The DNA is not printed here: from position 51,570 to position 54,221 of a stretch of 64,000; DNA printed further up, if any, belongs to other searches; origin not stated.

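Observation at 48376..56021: Accessory cell-surface locus inserted between murC and the dcw genes: small pilin, E2-like protein and a 5-gene cluster of secreted/membrane proteins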

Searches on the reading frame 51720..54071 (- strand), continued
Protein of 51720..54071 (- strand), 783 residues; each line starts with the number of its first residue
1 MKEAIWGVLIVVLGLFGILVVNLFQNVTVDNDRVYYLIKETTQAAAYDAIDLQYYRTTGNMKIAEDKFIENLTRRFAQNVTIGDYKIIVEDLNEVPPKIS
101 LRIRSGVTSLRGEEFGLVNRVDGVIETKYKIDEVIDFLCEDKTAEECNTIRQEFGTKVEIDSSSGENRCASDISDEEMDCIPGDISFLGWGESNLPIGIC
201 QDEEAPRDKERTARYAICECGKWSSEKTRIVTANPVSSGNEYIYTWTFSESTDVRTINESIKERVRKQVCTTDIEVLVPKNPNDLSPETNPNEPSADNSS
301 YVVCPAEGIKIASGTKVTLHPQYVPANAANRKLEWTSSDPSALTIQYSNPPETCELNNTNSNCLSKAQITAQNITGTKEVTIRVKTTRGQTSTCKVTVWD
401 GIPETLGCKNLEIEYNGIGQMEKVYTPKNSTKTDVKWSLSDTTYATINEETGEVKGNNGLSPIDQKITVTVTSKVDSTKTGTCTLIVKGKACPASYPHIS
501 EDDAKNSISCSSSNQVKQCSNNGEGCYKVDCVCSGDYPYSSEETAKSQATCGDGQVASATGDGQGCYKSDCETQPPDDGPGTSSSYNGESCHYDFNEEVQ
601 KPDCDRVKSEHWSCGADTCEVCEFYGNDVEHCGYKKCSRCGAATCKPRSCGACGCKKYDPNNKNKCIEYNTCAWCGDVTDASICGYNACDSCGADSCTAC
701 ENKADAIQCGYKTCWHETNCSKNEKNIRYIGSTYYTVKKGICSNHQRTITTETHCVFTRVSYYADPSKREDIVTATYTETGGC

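Call 22: search_protein_families(library=pfam, proteins=[P0003, P0006, P0008, P0016, P0025, P0035, P0036, P0047, P0059, P0084], max_evalue=0.01)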
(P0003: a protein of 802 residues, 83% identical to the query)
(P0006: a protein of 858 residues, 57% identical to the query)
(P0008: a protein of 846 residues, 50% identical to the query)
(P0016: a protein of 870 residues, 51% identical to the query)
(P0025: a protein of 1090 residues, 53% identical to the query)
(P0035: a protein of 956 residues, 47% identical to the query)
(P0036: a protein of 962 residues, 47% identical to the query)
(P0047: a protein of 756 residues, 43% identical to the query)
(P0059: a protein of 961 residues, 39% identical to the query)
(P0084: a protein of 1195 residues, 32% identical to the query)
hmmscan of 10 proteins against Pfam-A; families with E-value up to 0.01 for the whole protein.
P0003 (802 aa): 5 families
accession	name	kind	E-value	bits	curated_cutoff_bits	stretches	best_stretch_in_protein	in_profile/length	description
PF17424.7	DUF5411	-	4.7e-37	127.4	30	1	1-129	1-134/134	Family of unknown function (DUF5411)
PF02368.24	Big_2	-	3.6e-23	81.7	22.8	3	501-556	21-77/79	Bacterial Ig-like domain (group 2)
PF21461.3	HL_N-beta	-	2e-08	34.3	27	1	513-548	12-46/57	Hyaluronate lyase, N-terminal beta-sheet domain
PF04942.19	CC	-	0.00037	21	20.6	1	683-700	16-33/34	CC domain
PF23486.1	Ig_TMEM132_5th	-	0.0079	16.8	28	0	511-552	79-123/137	TMEM132 fifth domain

P0006 (858 aa): 8 families
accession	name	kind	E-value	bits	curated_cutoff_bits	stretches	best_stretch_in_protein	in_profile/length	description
PF17424.7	DUF5411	-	1.2e-36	126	30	1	1-129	1-134/134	Family of unknown function (DUF5411)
PF07591.16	PT-HINT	-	3.4e-12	47.2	27.7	2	794-853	73-137/137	Pretoxin HINT domain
PF14890.11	Intein_splicing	-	1.4e-08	35.2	35.8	1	688-852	2-155/155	Intein splicing domain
PF02368.24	Big_2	-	1e-06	29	22.8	1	422-485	18-76/79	Bacterial Ig-like domain (group 2)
PF01079.26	Hint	-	2.3e-05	24.6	29.7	1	680-760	12-93/213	Hint module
PF13403.11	Hint_2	-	0.00011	23.1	28.4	1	681-744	2-65/147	Hint domain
PF05203.21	Hom_end_hint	-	0.0042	17.5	32.1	1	681-767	1-89/228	Hom_end-associated Hint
PF12744.13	ATG19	-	0.0051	16.6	25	0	394-468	117-187/246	Autophagy protein Atg19, Atg8-binding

P0008 (846 aa): 7 families
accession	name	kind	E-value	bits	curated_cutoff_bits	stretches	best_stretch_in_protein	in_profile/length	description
PF02368.24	Big_2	-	1.9e-41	140.3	22.8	4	560-628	9-77/79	Bacterial Ig-like domain (group 2)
PF17424.7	DUF5411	-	4e-34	117.9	30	1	1-129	1-134/134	Family of unknown function (DUF5411)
PF25354.1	Ig_NUP210_16th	-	1.2e-17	63.6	27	2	585-617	28-60/72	NUP210-like, Ig-like domain 16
PF21461.3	HL_N-beta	-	1.6e-15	57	27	3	419-466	12-57/57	Hyaluronate lyase, N-terminal beta-sheet domain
PF22963.3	Ig_NUP210_3rd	-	2.3e-09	37.8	27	0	582-624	45-88/105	NUP210 Ig-like domain 3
PF02369.22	Big_1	-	0.00018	22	34.9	0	582-633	33-81/93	Bacterial Ig-like domain (group 1)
PF16820.11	PKD_3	-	0.0017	18.6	26.3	0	663-681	28-46/68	PKD-like domain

P0016 (870 aa): 7 families
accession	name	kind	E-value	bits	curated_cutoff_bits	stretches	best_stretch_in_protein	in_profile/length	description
PF07591.16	PT-HINT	-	1.3e-42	145.8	27.7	2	740-865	2-136/137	Pretoxin HINT domain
PF17424.7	DUF5411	-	1.6e-36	125.6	30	1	1-129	1-134/134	Family of unknown function (DUF5411)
PF14890.11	Intein_splicing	-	3.7e-19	69.5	35.8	2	745-865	7-155/155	Intein splicing domain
PF01079.26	Hint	-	4.9e-15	56.1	29.7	2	728-852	8-137/213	Hint module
PF13403.11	Hint_2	-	1.4e-09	38.9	28.4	0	733-761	2-30/147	Hint domain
PF05203.21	Hom_end_hint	-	1.1e-07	32.5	32.1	0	811-854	16-57/228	Hom_end-associated Hint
PF02368.24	Big_2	-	1.5e-06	28.5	22.8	1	425-494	13-78/79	Bacterial Ig-like domain (group 2)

P0025 (1090 aa): 9 families
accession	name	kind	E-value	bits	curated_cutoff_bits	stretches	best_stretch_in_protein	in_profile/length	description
PF07591.16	PT-HINT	-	8.6e-69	230.5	27.7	3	639-763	2-129/137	Pretoxin HINT domain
PF17424.7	DUF5411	-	1.1e-39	135.8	30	1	1-129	1-134/134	Family of unknown function (DUF5411)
PF14890.11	Intein_splicing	-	3.6e-28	98.8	35.8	3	928-1083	3-149/155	Intein splicing domain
PF01079.26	Hint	-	1.2e-17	64.7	29.7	3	784-868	11-97/213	Hint module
PF13403.11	Hint_2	-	8.1e-17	62.4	28.4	3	920-948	2-30/147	Hint domain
PF05203.21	Hom_end_hint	-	1.2e-07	32.4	32.1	0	920-947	1-29/228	Hom_end-associated Hint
PF02368.24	Big_2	-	0.00051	20.4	22.8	1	401-466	10-76/79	Bacterial Ig-like domain (group 2)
PF08332.16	CaMKII_AD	-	0.0011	19.6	22.1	0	886-967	30-111/128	Calcium/calmodulin dependent protein kinase II association domain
PF02699.20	YajC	-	0.0076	16.6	28.2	0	867-906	33-67/78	Preprotein translocase subunit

P0035 (956 aa): 7 families
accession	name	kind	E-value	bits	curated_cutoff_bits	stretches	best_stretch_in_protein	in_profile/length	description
PF17424.7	DUF5411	-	2.6e-38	131.4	30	1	1-129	1-134/134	Family of unknown function (DUF5411)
PF02368.24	Big_2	-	1.2e-15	57.7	22.8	2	404-474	4-75/79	Bacterial Ig-like domain (group 2)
PF07591.16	PT-HINT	-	4.1e-14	53.4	27.7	2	790-858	2-73/137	Pretoxin HINT domain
PF14890.11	Intein_splicing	-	1.1e-08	35.5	35.8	1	798-949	11-155/155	Intein splicing domain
PF13403.11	Hint_2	-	1.5e-05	25.8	28.4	1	783-815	2-34/147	Hint domain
PF01079.26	Hint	-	4e-05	23.7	29.7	1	780-881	10-113/213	Hint module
PF21461.3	HL_N-beta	-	0.0012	19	27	1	434-472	12-49/57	Hyaluronate lyase, N-terminal beta-sheet domain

P0036 (962 aa): 9 families
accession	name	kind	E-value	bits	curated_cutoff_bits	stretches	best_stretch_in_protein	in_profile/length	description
PF07591.16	PT-HINT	-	1e-37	129.9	27.7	3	660-787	2-136/137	Pretoxin HINT domain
PF17424.7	DUF5411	-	1.1e-35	123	30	1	1-137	1-134/134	Family of unknown function (DUF5411)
PF14890.11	Intein_splicing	-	7.8e-17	61.9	35.8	2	808-962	6-155/155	Intein splicing domain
PF01079.26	Hint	-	8.9e-17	61.8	29.7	2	791-893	7-100/213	Hint module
PF13403.11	Hint_2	-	2.3e-12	48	28.4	2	653-683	2-32/147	Hint domain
PF05203.21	Hom_end_hint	-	4.9e-11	43.5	32.1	0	653-680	1-29/228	Hom_end-associated Hint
PF02368.24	Big_2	-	3.3e-05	24.2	22.8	1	405-474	8-78/79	Bacterial Ig-like domain (group 2)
PF08517.17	AXH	-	0.00025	21.9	33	0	654-729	1-82/116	Ataxin-1 and HBP1 module (AXH)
PF21461.3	HL_N-beta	-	0.00063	19.9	27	1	430-466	11-47/57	Hyaluronate lyase, N-terminal beta-sheet domain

P0047 (756 aa): 9 families
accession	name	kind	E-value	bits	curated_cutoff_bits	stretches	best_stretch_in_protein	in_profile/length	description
PF17424.7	DUF5411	-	4.4e-37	127.5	30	1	1-129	1-134/134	Family of unknown function (DUF5411)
PF07591.16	PT-HINT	-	1.9e-21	77.2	27.7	1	623-754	2-136/137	Pretoxin HINT domain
PF02368.24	Big_2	-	2.2e-09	37.6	22.8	1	391-462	7-78/79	Bacterial Ig-like domain (group 2)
PF13403.11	Hint_2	-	4.3e-06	27.6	28.4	1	616-649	2-35/147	Hint domain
PF14890.11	Intein_splicing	-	4.4e-06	27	35.8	1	623-710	2-93/155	Intein splicing domain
PF05203.21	Hom_end_hint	-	0.0038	17.7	32.1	0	616-643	1-29/228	Hom_end-associated Hint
PF01079.26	Hint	-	0.0044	17.1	29.7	0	615-711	12-116/213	Hint module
PF03427.18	CBM_19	-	0.0048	17.3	20.1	0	190-216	20-46/61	Carbohydrate binding domain (family 19)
PF21461.3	HL_N-beta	-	0.0095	16.1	27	1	419-458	13-49/57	Hyaluronate lyase, N-terminal beta-sheet domain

P0059 (961 aa): 4 families
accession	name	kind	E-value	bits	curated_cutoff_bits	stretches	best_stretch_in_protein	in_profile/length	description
PF17424.7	DUF5411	-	4.7e-40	137.1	30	1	1-135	1-134/134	Family of unknown function (DUF5411)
PF21461.3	HL_N-beta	-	4.3e-06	26.8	27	1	432-468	12-48/57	Hyaluronate lyase, N-terminal beta-sheet domain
PF01079.26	Hint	-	0.00039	20.5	29.7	1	660-805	4-158/213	Hint module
PF02368.24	Big_2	-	0.00046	20.5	22.8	1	410-475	12-78/79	Bacterial Ig-like domain (group 2)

P0084 (1195 aa): 2 families
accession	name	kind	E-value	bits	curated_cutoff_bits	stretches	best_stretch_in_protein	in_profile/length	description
PF17424.7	DUF5411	-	5.8e-37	127.1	30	1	1-127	1-131/134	Family of unknown function (DUF5411)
PF02368.24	Big_2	-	7.4e-10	39.1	22.8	1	277-361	5-78/79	Bacterial Ig-like domain (group 2)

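Call 29: search_solved_structures(query=A2, max_evalue=1)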
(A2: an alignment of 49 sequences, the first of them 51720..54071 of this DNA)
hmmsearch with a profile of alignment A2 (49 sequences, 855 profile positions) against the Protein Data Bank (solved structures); distinct sequences matched with E-value up to 1: 29.
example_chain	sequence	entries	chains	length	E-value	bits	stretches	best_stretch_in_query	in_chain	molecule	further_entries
2lwy_A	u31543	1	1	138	7.8e-17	64.3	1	608-743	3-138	BACTERIAL INTEIN-LIKE DOMAIN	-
7z47_G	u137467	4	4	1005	7.3e-14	54.5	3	393-474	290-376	Surface protein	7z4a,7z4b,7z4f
7quz_AAA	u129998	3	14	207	2.1e-12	49.7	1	400-477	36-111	Beta-1,3-glucanase bglH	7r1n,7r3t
8w20_A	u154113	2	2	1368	5.4e-08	35.1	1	567-750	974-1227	Intein C-terminal splicing domain-containing protein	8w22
6y75_A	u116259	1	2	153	8.1e-07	31.2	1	609-744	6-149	NAD(P)(+)--arginine ADP-ribosyltransferase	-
6tmm_AAA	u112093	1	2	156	9e-07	31.1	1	609-744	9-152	NAD(P)(+)--arginine ADP-ribosyltransferase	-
6tmm_BBB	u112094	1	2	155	1e-06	30.9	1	609-743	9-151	NAD(P)(+)--arginine ADP-ribosyltransferase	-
6y75_B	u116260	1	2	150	1.4e-06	30.5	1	609-742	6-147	NAD(P)(+)--arginine ADP-ribosyltransferase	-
6qaz_A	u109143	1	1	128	1.5e-05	27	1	610-743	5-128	cyanophage-like gp41-1 intein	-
2jmz_A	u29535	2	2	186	1.7e-05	26.9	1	627-738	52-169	Hypothetical protein MJ0781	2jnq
6riz_A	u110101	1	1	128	9.7e-05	24.3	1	610-743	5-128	gp41-1 intein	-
6zgq_A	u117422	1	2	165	0.00012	24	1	610-744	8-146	AceL NrdHF-1-1 Intein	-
8hqz_p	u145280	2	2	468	0.00015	23.7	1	400-472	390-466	Tail tube protein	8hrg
1e5u_I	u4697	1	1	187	0.00026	22.9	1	424-538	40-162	INTIMIN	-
9kzj_H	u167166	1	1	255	0.00054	21.9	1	413-477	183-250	BIG2 domain-containing protein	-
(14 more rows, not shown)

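Call 41: predict_structure(alignment_id=A2)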
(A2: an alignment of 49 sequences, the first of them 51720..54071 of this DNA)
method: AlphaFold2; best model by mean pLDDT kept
length: 783 residues; sequences in the alignment: 49
mean_pLDDT: 72.8   pTM: 0.41
mean pLDDT of the five models: 72.8, 69.0, 67.6, 67.2, 65.5
residues with pLDDT >= 90: 130; 70-90: 385; 50-70: 136; < 50: 132
segments of 3 or more residues with pLDDT < 50: 128-134, 151-178, 574-582, 616-655, 668-712
pLDDT, mean of each block of 10 residues (from residue 1): 76 83 73 78 81 65 79 81 72 69 65 64 58 53 56 41 38 49 83 80 82 85 83 87 89 82 86 92 81 84 92 92 88 92 92 81 90 90 91 93 91 90 90 90 89 86 86 87 90 85 88 88 85 88 87 80 87 51 57 62 66 50 32 30 29 49 52 38 34 29 31 59 61 73 73 76 61 82 67
secondary structure, 60 per line:
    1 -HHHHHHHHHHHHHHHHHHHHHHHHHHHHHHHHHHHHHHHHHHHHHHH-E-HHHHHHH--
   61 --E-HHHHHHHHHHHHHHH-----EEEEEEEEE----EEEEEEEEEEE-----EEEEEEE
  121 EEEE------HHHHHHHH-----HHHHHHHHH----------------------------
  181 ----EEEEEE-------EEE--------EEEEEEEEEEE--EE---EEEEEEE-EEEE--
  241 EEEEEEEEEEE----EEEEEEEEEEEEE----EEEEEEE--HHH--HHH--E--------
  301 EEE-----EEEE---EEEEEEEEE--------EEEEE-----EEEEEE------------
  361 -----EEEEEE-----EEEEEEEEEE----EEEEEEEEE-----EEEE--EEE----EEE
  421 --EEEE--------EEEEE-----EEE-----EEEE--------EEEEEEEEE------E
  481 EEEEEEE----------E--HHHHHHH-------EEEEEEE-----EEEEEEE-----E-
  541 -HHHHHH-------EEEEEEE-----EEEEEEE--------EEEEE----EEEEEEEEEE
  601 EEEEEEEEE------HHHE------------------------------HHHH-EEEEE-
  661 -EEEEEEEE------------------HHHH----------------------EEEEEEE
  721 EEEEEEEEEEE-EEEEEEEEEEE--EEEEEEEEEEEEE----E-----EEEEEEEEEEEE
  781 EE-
elements in order (helices of 4 or more, strands of 3 or more residues): H2-48 H52-58 H65-79 E85-93 E98-108 E114-124 H131-138 H144-152 E185-190 E198-200 E209-219 E227-233 E235-238 E241-251 E256-268 E273-279 E301-303 E309-312 E316-324 E333-337 E343-348 E366-371 E377-386 E391-399 E405-408 E411-413 E418-420 E423-426 E435-439 E445-447 E453-456 E465-473 E480-487 H501-507 E515-521 E527-533 H542-547 E555-561 E567-573 E582-586 E591-609 H650-653 E655-659 E662-669 H688-691 E714-731 E733-743 E746-758 E769-782

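Call 47: fold_search(model_id=the predicted structure, library=pdb)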
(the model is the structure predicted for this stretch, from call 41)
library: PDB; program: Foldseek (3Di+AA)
matches with E <= 10: 1137; with E <= 0.001: 177
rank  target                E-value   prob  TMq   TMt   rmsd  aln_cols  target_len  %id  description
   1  7a7d_a                1.5e-09  1.00  0.13  0.17  23.5       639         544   11  Cadherin fit into cryo-ET map (released 2020-12-23)
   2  5erp_B                5.0e-09  1.00  0.14  0.21  18.8       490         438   11  Crystal structure of human Desmocollin-2 ectodomain fragment EC2-5 (released 2016-06-15)
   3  8opr_A                6.9e-09  1.00  0.10  0.12  39.9       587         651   10  Structure of the EA1 surface layer of Bacillus anthracis (released 2023-11-08)
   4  5szp_A                1.2e-08  1.00  0.14  0.23  17.1       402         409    8  Protocadherin Gamma B7 extracellular cadherin domains 1-4 P21 crystal form (released 2016-10-19)
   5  7r5k_10               2.7e-08  1.00  0.12  0.06  28.1       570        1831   11  Human nuclear pore complex (constricted) (released 2022-06-22)
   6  5szo_B                3.0e-08  1.00  0.14  0.22  16.1       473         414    9  Protocadherin Gamma B7 extracellular cadherin domains 1-4 P41212 crystal form (released 2016-10-19)
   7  5erp_A                3.5e-08  1.00  0.14  0.20  18.3       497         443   11  Crystal structure of human Desmocollin-2 ectodomain fragment EC2-5 (released 2016-06-15)
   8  5erd_A                4.5e-08  1.00  0.13  0.16  26.2       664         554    9  Crystal structure of human Desmoglein-2 ectodomain (released 2016-06-22)
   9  7stz_C                5.0e-08  1.00  0.12  0.16  25.3       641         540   13  Crystal Structure of Human E-cadherin EC1-5 bound by mouse monoclonal antibody Fab mAb-1_19A11 (released 2022-01-26)
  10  9hcj_10               6.9e-08  1.00  0.10  0.06  44.1       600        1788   10  D. discoideum nuclear pore complex (released 2024-12-25)
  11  7z4b_DW               8.5e-08  1.00  0.16  0.14  43.3       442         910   12  Bacteriophage SU10 virion (C1) (released 2022-12-28)
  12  7stz_D                9.0e-08  1.00  0.13  0.20  23.0       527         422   11  Crystal Structure of Human E-cadherin EC1-5 bound by mouse monoclonal antibody Fab mAb-1_19A11 (released 2022-01-26)
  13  6e6b_A                1.1e-07  1.00  0.15  0.18  27.4       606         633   10  Crystal structure of the Protocadherin GammaB4 extracellular domain (released 2019-04-10)
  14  4aq1_A                1.5e-07  1.00  0.16  0.17  50.2       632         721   11  Structure of the SbsB S-layer protein of Geobacillus stearothermophilus PV72p2 in complex with nanobody KB6 (released 2012-06-13)
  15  3q2v_A                2.0e-07  1.00  0.13  0.17  23.5       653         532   10  Crystal structure of mouse E-cadherin ectodomain (released 2011-04-06)
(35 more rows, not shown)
